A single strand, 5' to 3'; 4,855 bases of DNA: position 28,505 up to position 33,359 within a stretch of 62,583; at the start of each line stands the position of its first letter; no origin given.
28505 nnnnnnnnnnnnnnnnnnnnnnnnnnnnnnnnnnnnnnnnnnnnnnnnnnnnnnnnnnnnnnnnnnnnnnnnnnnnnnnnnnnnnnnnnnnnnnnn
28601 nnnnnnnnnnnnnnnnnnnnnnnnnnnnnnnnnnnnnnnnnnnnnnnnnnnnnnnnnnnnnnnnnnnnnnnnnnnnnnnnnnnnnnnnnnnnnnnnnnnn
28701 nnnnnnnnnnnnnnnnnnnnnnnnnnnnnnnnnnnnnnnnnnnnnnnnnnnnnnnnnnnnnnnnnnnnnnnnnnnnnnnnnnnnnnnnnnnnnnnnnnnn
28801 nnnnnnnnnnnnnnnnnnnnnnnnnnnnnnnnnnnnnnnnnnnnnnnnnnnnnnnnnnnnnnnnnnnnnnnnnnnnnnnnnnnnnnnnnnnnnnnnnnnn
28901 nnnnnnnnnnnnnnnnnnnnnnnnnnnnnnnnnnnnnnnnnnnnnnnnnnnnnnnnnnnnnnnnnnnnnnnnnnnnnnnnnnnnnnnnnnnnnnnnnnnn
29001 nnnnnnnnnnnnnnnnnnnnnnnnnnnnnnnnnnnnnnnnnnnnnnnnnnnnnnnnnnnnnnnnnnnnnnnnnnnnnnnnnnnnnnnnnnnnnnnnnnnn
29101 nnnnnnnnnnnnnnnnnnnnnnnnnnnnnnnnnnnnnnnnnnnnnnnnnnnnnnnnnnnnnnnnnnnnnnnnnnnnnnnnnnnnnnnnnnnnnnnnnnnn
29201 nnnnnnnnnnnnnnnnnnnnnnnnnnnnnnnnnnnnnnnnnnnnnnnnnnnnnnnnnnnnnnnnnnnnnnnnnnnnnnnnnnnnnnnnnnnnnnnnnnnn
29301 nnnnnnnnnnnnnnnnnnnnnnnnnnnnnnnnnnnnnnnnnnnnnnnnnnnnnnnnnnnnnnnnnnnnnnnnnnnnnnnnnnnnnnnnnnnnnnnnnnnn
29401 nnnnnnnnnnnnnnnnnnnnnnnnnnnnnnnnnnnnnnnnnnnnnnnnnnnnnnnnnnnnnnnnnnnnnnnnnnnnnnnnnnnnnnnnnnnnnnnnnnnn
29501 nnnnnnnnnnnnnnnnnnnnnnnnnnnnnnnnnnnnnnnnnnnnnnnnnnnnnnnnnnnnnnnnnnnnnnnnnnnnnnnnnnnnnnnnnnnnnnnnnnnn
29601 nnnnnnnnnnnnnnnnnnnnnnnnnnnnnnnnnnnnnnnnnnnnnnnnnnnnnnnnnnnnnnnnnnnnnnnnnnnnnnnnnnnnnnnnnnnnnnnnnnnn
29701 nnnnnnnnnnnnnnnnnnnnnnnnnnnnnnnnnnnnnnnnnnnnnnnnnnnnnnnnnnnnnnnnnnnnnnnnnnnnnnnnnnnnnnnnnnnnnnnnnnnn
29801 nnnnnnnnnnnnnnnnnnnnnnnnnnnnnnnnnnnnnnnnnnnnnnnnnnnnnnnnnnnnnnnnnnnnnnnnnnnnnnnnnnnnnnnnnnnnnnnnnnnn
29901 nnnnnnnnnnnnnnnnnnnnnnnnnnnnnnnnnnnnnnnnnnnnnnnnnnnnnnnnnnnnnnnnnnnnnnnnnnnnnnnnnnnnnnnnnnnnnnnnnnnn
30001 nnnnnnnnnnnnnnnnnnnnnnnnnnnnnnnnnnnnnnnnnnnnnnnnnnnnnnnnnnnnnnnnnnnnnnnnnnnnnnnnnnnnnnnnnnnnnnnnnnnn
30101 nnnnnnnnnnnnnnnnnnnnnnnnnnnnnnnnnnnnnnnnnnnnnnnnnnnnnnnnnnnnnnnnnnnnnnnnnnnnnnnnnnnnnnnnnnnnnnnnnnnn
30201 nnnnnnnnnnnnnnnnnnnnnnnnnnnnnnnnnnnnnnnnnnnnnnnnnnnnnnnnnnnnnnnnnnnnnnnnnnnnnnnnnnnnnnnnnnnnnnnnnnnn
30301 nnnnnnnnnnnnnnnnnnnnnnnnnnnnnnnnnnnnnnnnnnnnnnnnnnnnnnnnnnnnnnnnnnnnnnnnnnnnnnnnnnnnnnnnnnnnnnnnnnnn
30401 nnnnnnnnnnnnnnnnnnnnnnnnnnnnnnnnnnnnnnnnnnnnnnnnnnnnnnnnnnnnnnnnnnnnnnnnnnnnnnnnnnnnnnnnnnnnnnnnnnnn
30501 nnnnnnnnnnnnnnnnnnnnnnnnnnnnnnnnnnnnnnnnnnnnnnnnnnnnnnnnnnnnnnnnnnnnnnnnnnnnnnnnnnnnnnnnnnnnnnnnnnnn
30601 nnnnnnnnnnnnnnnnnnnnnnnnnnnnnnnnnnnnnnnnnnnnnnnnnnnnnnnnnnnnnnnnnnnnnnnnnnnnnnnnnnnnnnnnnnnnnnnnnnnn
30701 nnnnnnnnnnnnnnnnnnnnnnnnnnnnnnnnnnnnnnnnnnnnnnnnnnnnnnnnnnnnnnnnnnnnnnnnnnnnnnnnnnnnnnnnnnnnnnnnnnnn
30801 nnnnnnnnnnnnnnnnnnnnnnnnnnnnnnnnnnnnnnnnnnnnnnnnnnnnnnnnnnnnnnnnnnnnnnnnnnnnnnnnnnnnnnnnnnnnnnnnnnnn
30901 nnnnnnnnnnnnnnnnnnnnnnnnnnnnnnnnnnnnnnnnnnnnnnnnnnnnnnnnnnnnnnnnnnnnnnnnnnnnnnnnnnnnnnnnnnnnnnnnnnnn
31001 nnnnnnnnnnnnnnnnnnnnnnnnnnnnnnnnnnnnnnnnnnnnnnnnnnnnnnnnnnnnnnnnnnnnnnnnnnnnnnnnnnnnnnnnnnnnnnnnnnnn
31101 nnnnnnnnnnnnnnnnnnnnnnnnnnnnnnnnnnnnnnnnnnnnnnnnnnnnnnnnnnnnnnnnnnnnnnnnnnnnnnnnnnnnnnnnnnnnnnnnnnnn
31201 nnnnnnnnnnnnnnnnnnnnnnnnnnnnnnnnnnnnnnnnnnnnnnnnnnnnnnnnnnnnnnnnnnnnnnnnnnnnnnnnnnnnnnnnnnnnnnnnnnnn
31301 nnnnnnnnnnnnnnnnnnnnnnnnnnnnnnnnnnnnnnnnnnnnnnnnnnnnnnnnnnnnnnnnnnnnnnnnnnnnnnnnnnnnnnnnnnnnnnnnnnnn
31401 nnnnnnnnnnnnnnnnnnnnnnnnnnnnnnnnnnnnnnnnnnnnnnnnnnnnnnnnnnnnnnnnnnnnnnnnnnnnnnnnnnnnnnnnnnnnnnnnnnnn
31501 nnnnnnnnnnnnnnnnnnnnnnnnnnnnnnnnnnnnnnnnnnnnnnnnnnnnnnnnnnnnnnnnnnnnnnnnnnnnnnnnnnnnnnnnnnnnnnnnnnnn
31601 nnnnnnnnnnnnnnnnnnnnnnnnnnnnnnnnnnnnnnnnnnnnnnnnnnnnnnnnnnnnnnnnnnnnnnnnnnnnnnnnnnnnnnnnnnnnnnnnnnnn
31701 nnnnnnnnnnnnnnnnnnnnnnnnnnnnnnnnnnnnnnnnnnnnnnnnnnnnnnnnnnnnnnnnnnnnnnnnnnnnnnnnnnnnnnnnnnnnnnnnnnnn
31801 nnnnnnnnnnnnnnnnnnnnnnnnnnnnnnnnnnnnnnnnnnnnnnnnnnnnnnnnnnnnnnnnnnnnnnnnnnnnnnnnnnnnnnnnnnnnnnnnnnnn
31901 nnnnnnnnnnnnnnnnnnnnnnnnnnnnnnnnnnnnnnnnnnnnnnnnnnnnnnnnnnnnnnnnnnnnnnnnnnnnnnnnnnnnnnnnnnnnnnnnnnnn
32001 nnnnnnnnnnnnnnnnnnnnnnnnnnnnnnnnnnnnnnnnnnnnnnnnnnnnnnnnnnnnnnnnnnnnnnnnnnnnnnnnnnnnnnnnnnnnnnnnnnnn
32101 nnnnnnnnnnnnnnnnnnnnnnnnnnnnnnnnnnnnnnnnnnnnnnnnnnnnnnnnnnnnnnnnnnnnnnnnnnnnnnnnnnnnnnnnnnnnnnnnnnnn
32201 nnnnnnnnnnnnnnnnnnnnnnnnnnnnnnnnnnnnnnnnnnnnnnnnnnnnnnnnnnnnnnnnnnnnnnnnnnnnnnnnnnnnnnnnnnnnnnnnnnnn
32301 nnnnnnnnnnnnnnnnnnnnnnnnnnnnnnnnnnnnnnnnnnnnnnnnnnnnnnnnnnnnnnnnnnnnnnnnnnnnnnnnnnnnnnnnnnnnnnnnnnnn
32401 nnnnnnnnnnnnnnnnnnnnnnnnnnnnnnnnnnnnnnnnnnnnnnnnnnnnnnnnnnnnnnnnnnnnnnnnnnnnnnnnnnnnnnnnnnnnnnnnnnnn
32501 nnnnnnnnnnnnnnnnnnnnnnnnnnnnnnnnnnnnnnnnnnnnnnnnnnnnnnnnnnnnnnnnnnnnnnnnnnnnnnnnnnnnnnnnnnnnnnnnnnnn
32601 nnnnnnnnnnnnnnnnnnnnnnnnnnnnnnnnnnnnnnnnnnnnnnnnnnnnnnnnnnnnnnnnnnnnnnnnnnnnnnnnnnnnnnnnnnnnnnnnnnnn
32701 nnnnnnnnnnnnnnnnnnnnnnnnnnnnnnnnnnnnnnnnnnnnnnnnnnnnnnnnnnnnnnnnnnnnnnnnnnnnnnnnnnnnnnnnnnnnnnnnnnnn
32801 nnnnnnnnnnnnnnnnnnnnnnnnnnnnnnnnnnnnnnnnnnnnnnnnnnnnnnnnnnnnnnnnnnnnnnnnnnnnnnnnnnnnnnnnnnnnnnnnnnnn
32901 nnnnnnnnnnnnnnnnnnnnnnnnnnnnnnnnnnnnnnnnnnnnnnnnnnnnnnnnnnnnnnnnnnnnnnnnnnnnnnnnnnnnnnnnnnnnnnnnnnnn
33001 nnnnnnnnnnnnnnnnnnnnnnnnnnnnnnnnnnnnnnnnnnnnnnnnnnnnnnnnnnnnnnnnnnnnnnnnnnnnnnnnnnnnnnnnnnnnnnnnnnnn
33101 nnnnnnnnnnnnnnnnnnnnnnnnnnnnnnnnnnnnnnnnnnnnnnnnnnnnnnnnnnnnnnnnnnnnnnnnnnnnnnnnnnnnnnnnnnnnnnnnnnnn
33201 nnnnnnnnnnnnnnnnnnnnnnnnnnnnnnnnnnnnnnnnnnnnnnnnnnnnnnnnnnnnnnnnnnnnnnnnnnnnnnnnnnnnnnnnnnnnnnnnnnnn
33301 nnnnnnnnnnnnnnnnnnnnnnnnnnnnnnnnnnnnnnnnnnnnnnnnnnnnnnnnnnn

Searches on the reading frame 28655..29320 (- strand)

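Call 67: search_protein_families(library=pfam, proteins=[window:28655-29320:-], max_evalue=0.000001)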
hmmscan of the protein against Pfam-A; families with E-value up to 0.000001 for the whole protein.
window:28655-29320:- (221 aa): 3 families
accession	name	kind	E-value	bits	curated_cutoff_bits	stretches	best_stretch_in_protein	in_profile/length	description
PF06508.19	QueC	-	8.5e-81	270.9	22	1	6-211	1-209/210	Queuosine biosynthesis protein QueC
PF02568.20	ThiI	-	2.2e-09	37.6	20.5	1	4-71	3-71/197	Thiamine biosynthesis protein (ThiI)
PF00733.27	Asn_synthase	-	2.4e-07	31.2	21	1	8-87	21-100/354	Asparagine synthase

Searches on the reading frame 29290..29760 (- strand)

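Call 23: search_protein_families(library=ncbifam, proteins=[window:29290-29760:-])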
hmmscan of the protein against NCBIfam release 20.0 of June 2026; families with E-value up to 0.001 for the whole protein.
window:29290-29760:- (156 aa): 2 families
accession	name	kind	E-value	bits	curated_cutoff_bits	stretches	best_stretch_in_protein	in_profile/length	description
TIGR00039.1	6PTHBS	subfamily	6.4e-22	78.2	125.5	1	11-118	7-119/124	6-pyruvoyl tetrahydropterin synthase/6-carboxytetrahydropterin synthase family protein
TIGR03367.1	queuosine_QueD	equivalog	1.7e-21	76.4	89.25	1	11-122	5-89/92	6-carboxytetrahydropterin synthase QueD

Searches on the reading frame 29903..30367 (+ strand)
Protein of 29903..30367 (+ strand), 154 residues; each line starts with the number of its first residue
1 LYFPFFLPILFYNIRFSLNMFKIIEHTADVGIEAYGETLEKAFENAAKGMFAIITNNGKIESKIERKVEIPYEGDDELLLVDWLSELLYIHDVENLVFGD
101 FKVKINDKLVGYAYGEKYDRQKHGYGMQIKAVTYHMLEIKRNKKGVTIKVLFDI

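Call 23: search_protein_families(library=ncbifam, proteins=[window:29903-30367:+])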
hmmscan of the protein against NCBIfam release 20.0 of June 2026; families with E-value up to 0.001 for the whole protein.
window:29903-30367:+ (154 aa): 1 family
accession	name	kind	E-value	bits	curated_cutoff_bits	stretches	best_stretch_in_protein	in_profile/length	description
NF001617.0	PRK00407.1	equivalog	2.5e-40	137.8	126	1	20-154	3-139/139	hypothetical protein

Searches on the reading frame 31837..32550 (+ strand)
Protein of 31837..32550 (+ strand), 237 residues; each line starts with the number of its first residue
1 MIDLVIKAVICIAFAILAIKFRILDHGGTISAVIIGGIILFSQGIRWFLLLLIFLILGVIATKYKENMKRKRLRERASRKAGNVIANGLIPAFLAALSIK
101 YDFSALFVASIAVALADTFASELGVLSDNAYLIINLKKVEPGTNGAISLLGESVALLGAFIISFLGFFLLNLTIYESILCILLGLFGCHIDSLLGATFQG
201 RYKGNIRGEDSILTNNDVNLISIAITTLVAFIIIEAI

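Call 67: search_protein_families(library=pfam, proteins=[window:31837-32550:+], max_evalue=0.000001)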
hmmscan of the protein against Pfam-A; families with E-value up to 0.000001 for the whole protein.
window:31837-32550:+ (237 aa): 1 family
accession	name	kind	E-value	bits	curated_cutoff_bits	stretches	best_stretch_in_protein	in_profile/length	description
PF01940.21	DUF92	-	7.2e-59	199.6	27.5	1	10-226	2-250/251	Integral membrane protein DUF92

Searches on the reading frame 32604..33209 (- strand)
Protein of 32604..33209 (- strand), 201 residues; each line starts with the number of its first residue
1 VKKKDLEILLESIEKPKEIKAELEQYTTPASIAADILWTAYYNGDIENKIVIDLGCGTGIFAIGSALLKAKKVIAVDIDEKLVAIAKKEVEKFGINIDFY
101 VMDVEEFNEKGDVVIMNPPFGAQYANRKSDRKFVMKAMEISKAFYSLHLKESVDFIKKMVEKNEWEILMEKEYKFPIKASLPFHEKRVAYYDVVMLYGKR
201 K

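Call 23: search_protein_families(library=ncbifam, proteins=[window:32604-33209:-])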
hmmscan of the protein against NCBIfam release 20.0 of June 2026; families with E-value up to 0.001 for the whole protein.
window:32604-33209:- (201 aa): 46 families (the best 25 are shown)
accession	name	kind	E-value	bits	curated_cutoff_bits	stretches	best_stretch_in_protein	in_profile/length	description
NF011529.0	PRK14968.1-3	equivalog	4.4e-14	52.4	162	1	45-121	32-109/198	putative methyltransferase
TIGR00406.1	prmA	equivalog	1e-11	44.9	183.15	1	45-117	157-232/288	50S ribosomal protein L11 methyltransferase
TIGR03534.1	RF_mod_PrmC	equivalog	2.4e-11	43.6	199.1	1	48-160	89-202/253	peptide chain release factor N(5)-glutamine methyltransferase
TIGR02021.1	BchM-ChlM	equivalog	1.4e-10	41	158.9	1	37-115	45-123/218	magnesium protoporphyrin IX methyltransferase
TIGR01983.1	UbiG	equivalog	1.6e-10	40.6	102.95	1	44-116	46-122/228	bifunctional 2-polyprenyl-6-hydroxyphenol methylase/3-demethylubiquinol 3-O-methyltransferase UbiG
TIGR00536.1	hemK_fam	subfamily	2.9e-10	39.7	115.5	1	50-121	117-193/286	HemK family protein methyltransferase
TIGR01177.1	TIGR01177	hypoth_equivalog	5.1e-10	39.2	316.55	1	47-139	182-278/330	TIGR01177 family methyltransferase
NF001785.0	PRK00517.2-2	equivalog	1.5e-09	37.4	188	1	43-117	141-218/282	50S ribosomal protein L11 methyltransferase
TIGR00537.1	hemK_rel_arch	hypoth_equivalog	1.8e-09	37.6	87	1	45-128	17-100/179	HemK2/MTQ2 family protein methyltransferase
NF047732.1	tRNAMtaseTrm5bMeth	equivalog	5.8e-09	35.4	500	1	48-170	199-317/337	tRNA (guanine(37)-N1)-methyltransferase Trm5b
TIGR04290.1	meth_Rta_06860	hypoth_equivalog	9.9e-09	35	300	1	44-116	46-121/226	TIGR04290 family methyltransferase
NF001790.0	PRK00517.3-3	equivalog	1.3e-08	34.6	269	1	47-108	122-183/262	50S ribosomal protein L11 methyltransferase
NF043040.1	corrin_prot_MT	hypoth_equivalog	1.5e-08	34.4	180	1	47-109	41-104/216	corrinoid protein-associated methyltransferase CpaM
NF001556.0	PRK00377.1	equivalog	4.3e-08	33.2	238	1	49-100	42-95/198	cobalt-precorrin-6Y C(15)-methyltransferase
TIGR02072.1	BioC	equivalog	5.3e-08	33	184.95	1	45-115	32-102/244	malonyl-ACP O-methyltransferase BioC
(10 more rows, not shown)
